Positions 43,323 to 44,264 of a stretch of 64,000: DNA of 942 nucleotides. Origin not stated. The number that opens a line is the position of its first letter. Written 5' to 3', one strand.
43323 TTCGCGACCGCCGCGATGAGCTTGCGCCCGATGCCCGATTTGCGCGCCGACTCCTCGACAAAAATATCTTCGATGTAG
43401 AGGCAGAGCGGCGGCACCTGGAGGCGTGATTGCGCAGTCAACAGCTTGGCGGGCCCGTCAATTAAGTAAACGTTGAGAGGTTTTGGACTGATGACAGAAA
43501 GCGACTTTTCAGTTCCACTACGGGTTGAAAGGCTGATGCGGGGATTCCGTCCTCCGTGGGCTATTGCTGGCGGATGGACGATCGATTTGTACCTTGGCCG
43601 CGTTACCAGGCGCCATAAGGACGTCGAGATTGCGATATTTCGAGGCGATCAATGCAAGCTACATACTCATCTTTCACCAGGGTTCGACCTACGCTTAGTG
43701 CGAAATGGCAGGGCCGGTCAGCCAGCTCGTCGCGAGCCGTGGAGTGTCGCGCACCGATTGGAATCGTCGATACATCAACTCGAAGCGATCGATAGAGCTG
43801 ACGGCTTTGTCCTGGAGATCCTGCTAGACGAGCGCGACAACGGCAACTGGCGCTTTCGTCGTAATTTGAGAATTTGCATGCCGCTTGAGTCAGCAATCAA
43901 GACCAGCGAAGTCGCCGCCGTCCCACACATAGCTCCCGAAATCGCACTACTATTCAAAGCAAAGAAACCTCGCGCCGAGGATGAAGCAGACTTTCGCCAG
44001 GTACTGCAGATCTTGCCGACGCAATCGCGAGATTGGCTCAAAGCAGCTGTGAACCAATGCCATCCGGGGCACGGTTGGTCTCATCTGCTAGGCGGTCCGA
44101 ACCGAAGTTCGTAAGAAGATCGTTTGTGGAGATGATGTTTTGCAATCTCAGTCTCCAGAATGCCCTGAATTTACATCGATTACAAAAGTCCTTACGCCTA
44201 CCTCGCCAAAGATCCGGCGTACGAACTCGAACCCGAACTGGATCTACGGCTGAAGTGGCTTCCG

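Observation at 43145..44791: AadB-family nucleotidyltransferase gene sitting between a GNAT gene and a duplicated fragment of the same GNAT gene, within a lower-GC islet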

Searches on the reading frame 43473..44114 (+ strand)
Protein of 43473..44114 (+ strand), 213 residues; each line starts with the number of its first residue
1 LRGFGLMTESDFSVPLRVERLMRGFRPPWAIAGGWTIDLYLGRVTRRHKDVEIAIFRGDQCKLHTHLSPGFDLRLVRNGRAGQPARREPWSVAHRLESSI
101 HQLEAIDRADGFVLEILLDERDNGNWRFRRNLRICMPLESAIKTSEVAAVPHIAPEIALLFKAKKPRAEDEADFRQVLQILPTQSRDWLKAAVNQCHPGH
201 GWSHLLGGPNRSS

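Call 5: search_protein_families(library=pfam, proteins=[window:43473-44114:+], max_evalue=0.01)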
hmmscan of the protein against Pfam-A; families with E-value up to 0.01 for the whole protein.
window:43473-44114:+ (213 aa): 1 family
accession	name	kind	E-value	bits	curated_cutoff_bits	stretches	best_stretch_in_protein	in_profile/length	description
PF10706.15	Aminoglyc_resit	-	6.7e-07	30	21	1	17-65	4-52/149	Aminoglycoside-2''-adenylyltransferase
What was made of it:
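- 43491..44114 (+): 207-aa nucleotidyltransferase of the LnuA/ANT(2'')-like fold. Predicted catalytic residues are G27-G28, D44, E46 and E109. PF10706 scores 30 bits over the N-terminus only (call 5).
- Checked: The NTase ORF at 43491-44114 (+) matches PF10706 at 30 bits (cut-off 21), but only over residues 17-65 (call 5).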

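Call 6: search_protein_families(library=ncbifam, proteins=[window:43473-44114:+], max_evalue=0.01)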
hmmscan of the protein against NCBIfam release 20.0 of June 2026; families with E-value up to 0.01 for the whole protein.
window:43473-44114:+ (213 aa): 1 family
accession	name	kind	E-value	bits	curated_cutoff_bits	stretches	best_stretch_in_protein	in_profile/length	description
NF000064.3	ANT_2pp_Ia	exception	2.9e-05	24.2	350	1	28-58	22-51/177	aminoglycoside nucleotidyltransferase ANT(2'')-Ia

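Call 7: find_encoding_contigs(protein=window:43473-44114:+, flank=10000, max_places=10)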
Protein window:43473-44114:+ (213 aa): no gene with exactly this product is on record in the collection.

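Call 8: find_encoding_contigs(protein=window:43491-44114:+, flank=10000, max_places=10)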
Protein window:43491-44114:+ (207 aa): no gene with exactly this product is on record in the collection.

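Call 11: find_homologous_proteins(query=window:43491-44111:+)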
Query window:43491-44111:+ (207 aa): 24 proteins with E <= 0.001 among 254 candidates.
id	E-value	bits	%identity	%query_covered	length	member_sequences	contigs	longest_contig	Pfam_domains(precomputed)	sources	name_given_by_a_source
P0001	1.8e-134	464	97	100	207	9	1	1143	PF10706.16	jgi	jgi:Aminoglycoside-2''-adenylyltransferase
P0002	2.1e-122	424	91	99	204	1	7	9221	PF10706.16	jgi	jgi:hypothetical protein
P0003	5.5e-86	305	94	69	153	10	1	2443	-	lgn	-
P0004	2.9e-47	179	51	93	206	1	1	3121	PF10706.16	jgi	jgi:hypothetical protein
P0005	6.8e-47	178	48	93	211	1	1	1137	PF10706.16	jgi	-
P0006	2.8e-45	172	46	95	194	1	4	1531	PF10706.16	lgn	-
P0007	4.4e-45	172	47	91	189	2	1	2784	PF10706.16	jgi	-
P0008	5.1e-44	168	45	95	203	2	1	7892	PF10706.16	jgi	-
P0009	1.9e-43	166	45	95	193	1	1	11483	PF10706.16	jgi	jgi:hypothetical protein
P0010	3.0e-43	166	45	95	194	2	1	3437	PF10706.16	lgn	-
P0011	6.3e-43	165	45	97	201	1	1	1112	PF10706.16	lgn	-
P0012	3.5e-42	162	45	93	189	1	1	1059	PF10706.16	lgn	-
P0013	4.3e-40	155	45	92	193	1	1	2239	PF10706.16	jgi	jgi:hypothetical protein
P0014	5.4e-40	155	44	97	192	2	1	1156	PF10706.16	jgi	-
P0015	5.5e-39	152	44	89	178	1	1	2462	PF10706.16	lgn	-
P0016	6.7e-39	152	43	97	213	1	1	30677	PF10706.16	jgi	jgi:hypothetical protein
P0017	9.4e-39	151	44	93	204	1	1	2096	PF10706.16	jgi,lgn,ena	jgi:hypothetical protein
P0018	2.1e-38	150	46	93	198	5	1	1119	PF10706.16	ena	-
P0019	7.1e-35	138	38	95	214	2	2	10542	PF10706.16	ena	-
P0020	7.3e-35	138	41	92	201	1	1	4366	PF10706.16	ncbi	-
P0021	1.9e-33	134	44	87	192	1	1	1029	PF10706.16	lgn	-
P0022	1.4e-31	128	41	92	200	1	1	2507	PF10706.16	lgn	-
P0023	1.4e-26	111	39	87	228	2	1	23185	PF10706.16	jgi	jgi:hypothetical protein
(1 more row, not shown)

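Call 12: find_encoding_contigs(protein=P0002, flank=10000, max_places=10)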
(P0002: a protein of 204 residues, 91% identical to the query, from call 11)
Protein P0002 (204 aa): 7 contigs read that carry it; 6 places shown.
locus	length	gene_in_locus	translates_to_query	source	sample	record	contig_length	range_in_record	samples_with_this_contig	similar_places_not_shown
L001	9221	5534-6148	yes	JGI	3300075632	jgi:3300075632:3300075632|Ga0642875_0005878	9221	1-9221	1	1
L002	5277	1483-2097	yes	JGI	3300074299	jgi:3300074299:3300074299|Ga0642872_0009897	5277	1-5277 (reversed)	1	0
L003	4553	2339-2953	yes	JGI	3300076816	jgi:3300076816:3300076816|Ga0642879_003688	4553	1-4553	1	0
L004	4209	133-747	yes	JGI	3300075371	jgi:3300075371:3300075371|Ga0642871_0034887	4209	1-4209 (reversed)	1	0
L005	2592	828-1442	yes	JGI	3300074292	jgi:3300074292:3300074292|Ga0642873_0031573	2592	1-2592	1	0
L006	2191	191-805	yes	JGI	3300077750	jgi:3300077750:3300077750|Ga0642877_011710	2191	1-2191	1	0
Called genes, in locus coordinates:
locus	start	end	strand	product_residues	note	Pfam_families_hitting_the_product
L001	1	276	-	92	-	?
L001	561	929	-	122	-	PF01638:HxlR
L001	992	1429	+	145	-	PF01323:DSBA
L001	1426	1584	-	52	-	-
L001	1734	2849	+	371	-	PF00070:Pyr_redox (faint), PF01494:FAD_binding_3 (faint), PF22607:FAD_binding-like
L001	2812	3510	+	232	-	-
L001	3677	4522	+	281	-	PF01135:PCMT, PF01209:Ubie_methyltran, PF13489:Methyltransf_23, PF07021:MetW (faint), PF13847:Methyltransf_31, PF08241:Methyltransf_11, PF08242:Methyltransf_12, PF13649:Methyltransf_25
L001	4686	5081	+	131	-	PF00293:NUDIX, PF14815:NUDIX_4 (weak)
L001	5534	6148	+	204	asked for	PF10706:Aminoglyc_resit (weak)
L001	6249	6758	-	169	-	PF00293:NUDIX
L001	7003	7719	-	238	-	PF00702:Hydrolase, PF13419:HAD_2, PF13242:Hydrolase_like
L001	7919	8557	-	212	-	PF07336:ABATE, PF11706:zf-CGNR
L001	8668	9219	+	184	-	?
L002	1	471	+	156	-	?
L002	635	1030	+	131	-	PF00293:NUDIX, PF14815:NUDIX_4 (weak)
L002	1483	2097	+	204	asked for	PF10706:Aminoglyc_resit (weak)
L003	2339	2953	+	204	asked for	PF10706:Aminoglyc_resit (weak)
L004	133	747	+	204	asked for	PF10706:Aminoglyc_resit (weak)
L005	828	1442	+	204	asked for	PF10706:Aminoglyc_resit (weak)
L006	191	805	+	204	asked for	PF10706:Aminoglyc_resit (weak)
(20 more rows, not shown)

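Call 13: find_encoding_contigs(protein=P0003, flank=10000, max_places=10)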
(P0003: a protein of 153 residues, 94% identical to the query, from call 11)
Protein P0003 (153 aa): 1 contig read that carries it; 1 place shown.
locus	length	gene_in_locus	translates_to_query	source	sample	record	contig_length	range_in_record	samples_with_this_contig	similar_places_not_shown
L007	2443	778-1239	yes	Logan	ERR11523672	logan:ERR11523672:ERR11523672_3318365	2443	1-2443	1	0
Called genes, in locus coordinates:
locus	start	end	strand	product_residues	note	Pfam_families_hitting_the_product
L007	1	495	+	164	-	?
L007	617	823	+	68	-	PF10706:Aminoglyc_resit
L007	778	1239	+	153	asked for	-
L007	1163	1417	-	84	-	-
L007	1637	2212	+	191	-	-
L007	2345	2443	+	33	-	?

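Call 27: search_solved_structures(query=window:43491-44111:+, max_evalue=10, show_alignments=2)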
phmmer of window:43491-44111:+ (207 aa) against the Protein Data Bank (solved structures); distinct sequences matched with E-value up to 10: 5.
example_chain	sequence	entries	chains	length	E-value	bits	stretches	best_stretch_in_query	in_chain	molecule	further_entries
4wqk_A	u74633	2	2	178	0.00017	24.3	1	21-53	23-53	2''-aminoglycoside nucleotidyltransferase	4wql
5kqj_A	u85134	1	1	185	0.00018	24.2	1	21-53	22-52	2''-aminoglycoside nucleotidyltransferase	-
4xje_A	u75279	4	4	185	0.00018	24.2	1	21-53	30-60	AadB | AAD(2''),Gentamicin 2''-nucleotidyltransferase,Gentamicin resistance protein | Aminoglycoside Nucleotidyltransferase (2"")-Ia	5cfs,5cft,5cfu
4fo1_A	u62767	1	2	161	0.36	13.4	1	21-49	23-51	Lincosamide resistance protein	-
4wh5_A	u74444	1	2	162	0.36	13.4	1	21-49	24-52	Lincosamide resistance protein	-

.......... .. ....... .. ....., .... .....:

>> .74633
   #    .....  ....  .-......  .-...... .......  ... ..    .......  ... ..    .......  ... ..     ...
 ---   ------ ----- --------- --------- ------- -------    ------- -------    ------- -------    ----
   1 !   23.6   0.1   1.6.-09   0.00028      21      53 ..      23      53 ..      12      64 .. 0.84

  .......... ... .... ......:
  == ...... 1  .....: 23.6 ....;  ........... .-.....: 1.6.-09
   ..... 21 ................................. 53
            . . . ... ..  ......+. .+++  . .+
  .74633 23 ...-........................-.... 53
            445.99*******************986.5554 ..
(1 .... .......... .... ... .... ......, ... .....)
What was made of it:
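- Closest known: LnuA lincosamide nucleotidyltransferase. Different: Only 33 residues align by sequence to ANT(2'')-Ia (E 1.7e-4), and LnuA gives E 0.36 (call 27).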

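Call 33: find_related_loci(query=window:43491-44111:+, collection=metagenome_contigs, flank=6000)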
Query window:43491-44111:+ (207 aa) in metagenome_contigs; peptide patterns used: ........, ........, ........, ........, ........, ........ (x = any residue, [..] = any of these).
181 stretches matched a pattern; 22 encode a relative of the query (tblastn E <= 1e-3); 22 distinct loci.
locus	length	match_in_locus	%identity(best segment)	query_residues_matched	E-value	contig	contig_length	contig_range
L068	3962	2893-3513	90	1-207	3e-127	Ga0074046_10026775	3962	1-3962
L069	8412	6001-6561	43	1-196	1e-44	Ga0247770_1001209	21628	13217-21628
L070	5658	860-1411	42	9-196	7e-44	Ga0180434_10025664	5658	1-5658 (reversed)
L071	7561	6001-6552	42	9-196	8e-44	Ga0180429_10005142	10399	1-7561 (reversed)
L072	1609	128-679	40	18-207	1e-40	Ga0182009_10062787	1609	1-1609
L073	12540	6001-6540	44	16-201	8e-40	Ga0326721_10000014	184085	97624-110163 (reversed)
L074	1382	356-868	42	19-196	4e-41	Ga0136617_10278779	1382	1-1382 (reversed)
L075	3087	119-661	38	10-200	3e-39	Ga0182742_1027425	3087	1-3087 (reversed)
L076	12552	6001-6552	37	6-199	1e-38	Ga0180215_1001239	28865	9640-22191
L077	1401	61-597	40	12-196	1e-39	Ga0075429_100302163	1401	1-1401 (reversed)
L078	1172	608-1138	39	10-196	1e-38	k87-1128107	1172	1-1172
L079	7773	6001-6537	41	16-200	3e-37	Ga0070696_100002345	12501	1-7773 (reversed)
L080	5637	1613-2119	40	22-196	2e-36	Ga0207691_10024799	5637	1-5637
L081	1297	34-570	38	12-196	2e-35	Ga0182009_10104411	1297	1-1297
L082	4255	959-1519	28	9-200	1e-22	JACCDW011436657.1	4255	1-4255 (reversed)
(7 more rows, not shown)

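Call 36: search_protein_families(library=padloc, proteins=[window:43491-44111:+], max_evalue=1)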
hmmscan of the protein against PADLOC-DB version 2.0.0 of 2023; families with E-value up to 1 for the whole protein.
window:43491-44111:+ (207 aa): 0 families

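Call 37: predict_structure(alignment_id=A3)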
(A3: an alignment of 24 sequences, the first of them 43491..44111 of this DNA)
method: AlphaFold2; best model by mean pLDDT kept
length: 207 residues; sequences in the alignment: 24
mean_pLDDT: 92.2   pTM: 0.88
mean pLDDT of the five models: 92.2, 91.9, 91.2, 91.1, 90.7
residues with pLDDT >= 90: 172; 70-90: 26; 50-70: 5; < 50: 4
segments of 3 or more residues with pLDDT < 50: none
pLDDT, mean of each block of 10 residues (from residue 1): 76 97 97 96 94 95 96 79 85 90 97 95 95 97 97 96 96 96 97 94 60
secondary structure, 60 per line:
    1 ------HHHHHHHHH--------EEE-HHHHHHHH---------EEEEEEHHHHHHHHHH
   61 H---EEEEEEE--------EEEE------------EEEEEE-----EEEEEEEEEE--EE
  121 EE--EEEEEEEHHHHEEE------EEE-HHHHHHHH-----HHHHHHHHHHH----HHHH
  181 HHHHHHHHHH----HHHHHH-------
elements in order: H7-15 E24-26 H28-35 E45-50 H51-61 E65-71 E80-83 E96-101 E107-116 E119-122 E125-131 H132-135 E136-138 E145-147 H149-156 H162-172 H177-190 H195-200
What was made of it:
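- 43491..44114 (+): The AF2 model has pLDDT 92 (call 37).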

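Call 39: search_protein_representatives(alignment_id=A3)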
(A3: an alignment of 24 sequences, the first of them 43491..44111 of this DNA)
Query: 24 sequences, 196 profile positions. Proteins with E-value up to 0.001 (for the whole library): 4298; up to 1e-10: 2338; up to 1e-30: 706. The best 150 are listed.
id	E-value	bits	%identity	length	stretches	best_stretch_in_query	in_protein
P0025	1.7e-84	298.5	-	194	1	4-193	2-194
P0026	2.1e-75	268.9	-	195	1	6-193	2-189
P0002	3.5e-75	268.2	-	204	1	1-194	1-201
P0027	6.6e-74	264.0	-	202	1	5-192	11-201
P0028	1.0e-73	263.3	-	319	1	5-193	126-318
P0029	2.0e-73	262.4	-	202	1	6-193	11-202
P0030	2.3e-72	259.0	-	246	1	6-193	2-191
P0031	2.2e-71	255.8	-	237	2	4-153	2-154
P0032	1.1e-70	253.5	-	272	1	8-193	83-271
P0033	5.2e-70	251.3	-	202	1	4-193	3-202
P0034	7.2e-70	250.8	-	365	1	8-193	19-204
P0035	1.2e-69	250.1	-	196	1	5-193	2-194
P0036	1.7e-69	249.6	-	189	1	6-193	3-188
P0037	2.5e-69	249.1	-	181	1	16-193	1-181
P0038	1.1e-68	247.0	-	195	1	6-193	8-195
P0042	2.6e-67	242.5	-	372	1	12-193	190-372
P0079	2.2e-60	219.9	-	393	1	12-193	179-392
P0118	3.8e-56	206.0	-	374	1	8-194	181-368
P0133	8.9e-55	201.6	-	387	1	16-193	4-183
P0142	5.6e-54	199.0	-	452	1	6-193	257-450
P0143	7.2e-54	198.6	-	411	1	7-193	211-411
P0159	8.2e-53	195.2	-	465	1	11-194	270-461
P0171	4.2e-52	192.8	-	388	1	8-193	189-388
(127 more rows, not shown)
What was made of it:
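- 43491..44114 (+): The family comprises 706 clusters at E<=1e-30 (call 39).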

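Call 40: search_protein_families(library=pfam, proteins=[P0028, P0034, P0042, P0079, P0118, P0133, P0142, P0143, P0159, P0171], max_evalue=0.001)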
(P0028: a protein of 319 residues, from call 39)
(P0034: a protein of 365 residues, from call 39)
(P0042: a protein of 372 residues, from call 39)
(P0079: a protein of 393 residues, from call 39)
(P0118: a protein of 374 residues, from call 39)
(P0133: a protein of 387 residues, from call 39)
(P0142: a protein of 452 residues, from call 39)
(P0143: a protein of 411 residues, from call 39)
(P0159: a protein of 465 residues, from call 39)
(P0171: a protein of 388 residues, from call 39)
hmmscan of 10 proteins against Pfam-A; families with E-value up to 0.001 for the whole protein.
P0028 (319 aa): 1 family
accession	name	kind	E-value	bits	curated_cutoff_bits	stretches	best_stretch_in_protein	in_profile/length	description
PF10706.15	Aminoglyc_resit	-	2.4e-08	34.7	21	1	135-183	7-55/149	Aminoglycoside-2''-adenylyltransferase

P0034 (365 aa): 4 families
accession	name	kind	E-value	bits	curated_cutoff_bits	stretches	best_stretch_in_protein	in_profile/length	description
PF13508.13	Acetyltransf_7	-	1.6e-11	44.9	27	1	263-340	2-83/84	Acetyltransferase (GNAT) domain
PF00583.31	Acetyltransf_1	-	2.2e-11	44.5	20.7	1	242-338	14-115/116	Acetyltransferase (GNAT) family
PF13673.13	Acetyltransf_10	-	8.4e-11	42.4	23.6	1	263-347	30-115/128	Acetyltransferase (GNAT) domain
PF10706.15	Aminoglyc_resit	-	4.5e-05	24.1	21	1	27-74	9-56/149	Aminoglycoside-2''-adenylyltransferase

P0042 (372 aa): 1 family
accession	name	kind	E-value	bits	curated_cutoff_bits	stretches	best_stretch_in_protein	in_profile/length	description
PF10706.15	Aminoglyc_resit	-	3.4e-07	30.9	21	1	190-244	5-59/149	Aminoglycoside-2''-adenylyltransferase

P0079 (393 aa): 2 families
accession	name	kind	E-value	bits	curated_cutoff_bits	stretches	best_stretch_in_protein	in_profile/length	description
PF00293.34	NUDIX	-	1e-14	55.1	21.1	1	36-156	9-131/134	NUDIX domain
PF10706.15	Aminoglyc_resit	-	5e-08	33.6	21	1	178-230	4-56/149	Aminoglycoside-2''-adenylyltransferase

P0118 (374 aa): 2 families
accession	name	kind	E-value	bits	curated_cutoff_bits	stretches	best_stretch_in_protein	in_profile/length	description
PF13238.12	AAA_18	-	4.6e-06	27.5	29.4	1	6-106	1-112/128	AAA domain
PF10706.15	Aminoglyc_resit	-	0.00054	20.5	21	1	184-241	4-61/149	Aminoglycoside-2''-adenylyltransferase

P0133 (387 aa): 6 families
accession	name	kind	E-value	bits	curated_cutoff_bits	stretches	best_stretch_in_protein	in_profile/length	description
PF13649.12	Methyltransf_25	-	1.2e-17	64.8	27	1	230-317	2-97/97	Methyltransferase domain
PF08241.18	Methyltransf_11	-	6e-17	62.5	21.2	1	230-320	1-94/95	Methyltransferase domain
PF08242.18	Methyltransf_12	-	3.6e-15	56.9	30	1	230-319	1-98/98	Methyltransferase domain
PF13489.12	Methyltransf_23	-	1.1e-14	55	27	1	221-357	24-155/164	Methyltransferase domain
PF13847.12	Methyltransf_31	-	9.1e-06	25.9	27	1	227-320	5-108/145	Methyltransferase domain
PF10706.15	Aminoglyc_resit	-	1.9e-05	25.3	21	1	2-49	7-54/149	Aminoglycoside-2''-adenylyltransferase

P0142 (452 aa): 2 families
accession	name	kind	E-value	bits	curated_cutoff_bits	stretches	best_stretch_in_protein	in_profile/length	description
PF04029.19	2-ph_phosp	-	1.3e-21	77.2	26.4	1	29-243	11-223/226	2-phosphosulpholactate phosphatase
PF10706.15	Aminoglyc_resit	-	9.4e-13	49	21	1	260-419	2-147/149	Aminoglycoside-2''-adenylyltransferase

P0143 (411 aa): 1 family
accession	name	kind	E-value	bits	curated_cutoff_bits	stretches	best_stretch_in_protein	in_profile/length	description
PF10706.15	Aminoglyc_resit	-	2e-07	31.7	21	1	215-270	4-59/149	Aminoglycoside-2''-adenylyltransferase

P0159 (465 aa): 5 families
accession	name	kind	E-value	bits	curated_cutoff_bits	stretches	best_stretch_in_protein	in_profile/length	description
PF00583.31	Acetyltransf_1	-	2.7e-16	60.3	20.7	1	15-121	8-116/116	Acetyltransferase (GNAT) family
PF13508.13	Acetyltransf_7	-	4.3e-15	56.3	27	1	41-122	3-83/84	Acetyltransferase (GNAT) domain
PF13673.13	Acetyltransf_10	-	5.4e-13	49.5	23.6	1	22-141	11-127/128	Acetyltransferase (GNAT) domain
PF10706.15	Aminoglyc_resit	-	1.3e-07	32.3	21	1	273-322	7-56/149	Aminoglycoside-2''-adenylyltransferase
PF13527.13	Acetyltransf_9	-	0.00096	19.6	25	0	21-121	18-124/127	Acetyltransferase (GNAT) domain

P0171 (388 aa): 1 family
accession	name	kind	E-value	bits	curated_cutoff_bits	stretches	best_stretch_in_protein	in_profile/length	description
PF10706.15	Aminoglyc_resit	-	2.6e-07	31.3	21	1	192-247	4-59/149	Aminoglycoside-2''-adenylyltransferase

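Call 41: fold_search(model_id=the predicted structure, library=pdb)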
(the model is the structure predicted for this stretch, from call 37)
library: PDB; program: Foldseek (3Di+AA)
matches with E <= 10: 511; with E <= 0.001: 15
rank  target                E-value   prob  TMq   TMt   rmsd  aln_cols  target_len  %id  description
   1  4fo1_A                2.0e-06  1.00  0.55  0.69   4.2       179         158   15  Crystal structure of lincosamide antibiotic adenylyltransferase LnuA, apo (released 2012-07-04)
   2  8an5_B                4.8e-06  1.00  0.57  0.62   5.4       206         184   14  MenAT1 toxin-antitoxin complex (rv0078a-rv0078b) from Mycobacterium tuberculosis H37Rv (released 2023-08-02)
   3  5kqj_MODEL_1_A        1.3e-05  1.00  0.56  0.61   6.2       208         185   14  Solution Structure of Antibiotic-Resistance Factor ANT(2'')-Ia Reveals Substrate-Regulated Conformation Dynami (released 2017-07-12)
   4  4wqk                  1.5e-05  1.00  0.48  0.56   8.8       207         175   14  Crystal structure of aminoglycoside nucleotidylyltransferase ANT(2")-Ia, apo form (released 2014-11-12)
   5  5cfu                  1.8e-05  1.00  0.47  0.55   9.5       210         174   14  Crystal Structure of ANT(2")-Ia in complex with adenylyl-2"-tobramycin (released 2016-07-20)
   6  4xje                  2.2e-05  1.00  0.47  0.55   9.4       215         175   14  CRYSTAL STRUCTURE OF ANT(2") IN COMPLEX WITH AMP AND TOBRAMYCIN (released 2016-01-20)
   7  2fcl                  2.5e-05  1.00  0.38  0.48   9.2       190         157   15  Crystal structure of a putative nucleotidyltransferase (tm1012) from Thermotoga maritima at 1.35 A resolution (released 2006-03-14)
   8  5cfs                  2.7e-05  1.00  0.43  0.49   9.0       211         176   15  Crystal Structure of ANT(2")-Ia in complex with AMPCPP and tobramycin (released 2016-03-16)
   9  2ewr                  3.2e-05  1.00  0.47  0.59   6.5       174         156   18  Crystal structure of a putative nucleotidyltransferase (tm1012) from Thermotoga maritima at 1.60 A resolution (released 2005-12-06)
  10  8an4_B                6.9e-05  1.00  0.55  0.60   8.0       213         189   16  MenT1 toxin (rv0078a) from Mycobacterium tuberculosis H37Rv (released 2023-08-02)
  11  8an5_A                8.8e-05  1.00  0.56  0.59   7.8       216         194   16  MenAT1 toxin-antitoxin complex (rv0078a-rv0078b) from Mycobacterium tuberculosis H37Rv (released 2023-08-02)
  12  4hx0                  1.4e-04  1.00  0.44  0.54   7.7       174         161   17  Crystal structure of a putative nucleotidyltransferase (TM1012) from Thermotoga maritima at 1.87 A resolution (released 2013-09-11)
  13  8an4_A                1.7e-04  1.00  0.55  0.58   5.9       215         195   18  MenT1 toxin (rv0078a) from Mycobacterium tuberculosis H37Rv (released 2023-08-02)
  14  8rr5                  8.3e-04  1.00  0.53  0.61   8.0       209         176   15  MenT1 toxin (rv0078a) from Mycobacterium tuberculosis H37Rv, phosphorylated at T39 (released 2024-09-11)
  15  5uvd                  9.9e-04  1.00  0.47  0.45   6.6       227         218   17  Crystal structure of an antigenic nucleotidyltransferase-like protein from Paracoccidioides brasiliensis (released 2018-01-31)
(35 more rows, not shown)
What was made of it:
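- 43491..44114 (+): The top Foldseek PDB matches are LnuA 4fo1, MenT1 8an5 and ANT(2'')-Ia (call 41).
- On Pol-beta-type nucleotidyltransferase fold: Fold hits are all NTases (call 41).
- Closest known: LnuA lincosamide nucleotidyltransferase. Same: Foldseek E-values are 2e-6 to 2e-5 (call 41).
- Closest known: MenT1. Same: The fold is similar (Foldseek E 5e-6, TM 0.55-0.62) and so is the size (call 41).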

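Call 42: find_encoding_contigs(protein=P0016, flank=4000, max_places=3)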
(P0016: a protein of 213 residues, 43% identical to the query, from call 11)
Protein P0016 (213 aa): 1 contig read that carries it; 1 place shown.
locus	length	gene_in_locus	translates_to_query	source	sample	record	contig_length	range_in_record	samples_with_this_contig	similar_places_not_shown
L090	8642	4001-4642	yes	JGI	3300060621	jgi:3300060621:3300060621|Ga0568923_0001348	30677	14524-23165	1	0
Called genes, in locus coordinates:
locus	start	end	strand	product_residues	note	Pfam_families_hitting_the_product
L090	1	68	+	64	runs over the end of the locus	PF13396:PLDc_N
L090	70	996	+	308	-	PF00005:ABC_tran, PF13304:AAA_21 (weak), PF13732:DrrA1-3_C (weak)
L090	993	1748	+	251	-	PF12679:ABC2_membrane_2, PF10920:DUF2705, PF12730:ABC2_membrane_4 (weak), PF13346:ABC2_membrane_5 (weak), PF12698:ABC2_membrane_3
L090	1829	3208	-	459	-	PF00202:Aminotran_3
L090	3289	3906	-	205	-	PF04191:PEMT, PF04140:ICMT, PF01222:ERG4_ERG24 (weak)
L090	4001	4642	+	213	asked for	PF10706:Aminoglyc_resit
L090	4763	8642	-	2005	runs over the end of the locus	PF13205:Big_5, PF13205:Big_5, PF11974:bMG3, PF01835:MG2, PF07703:A2M_BRD, PF00207:A2M, PF07678:TED_complement, PF17973:bMG10, +4 more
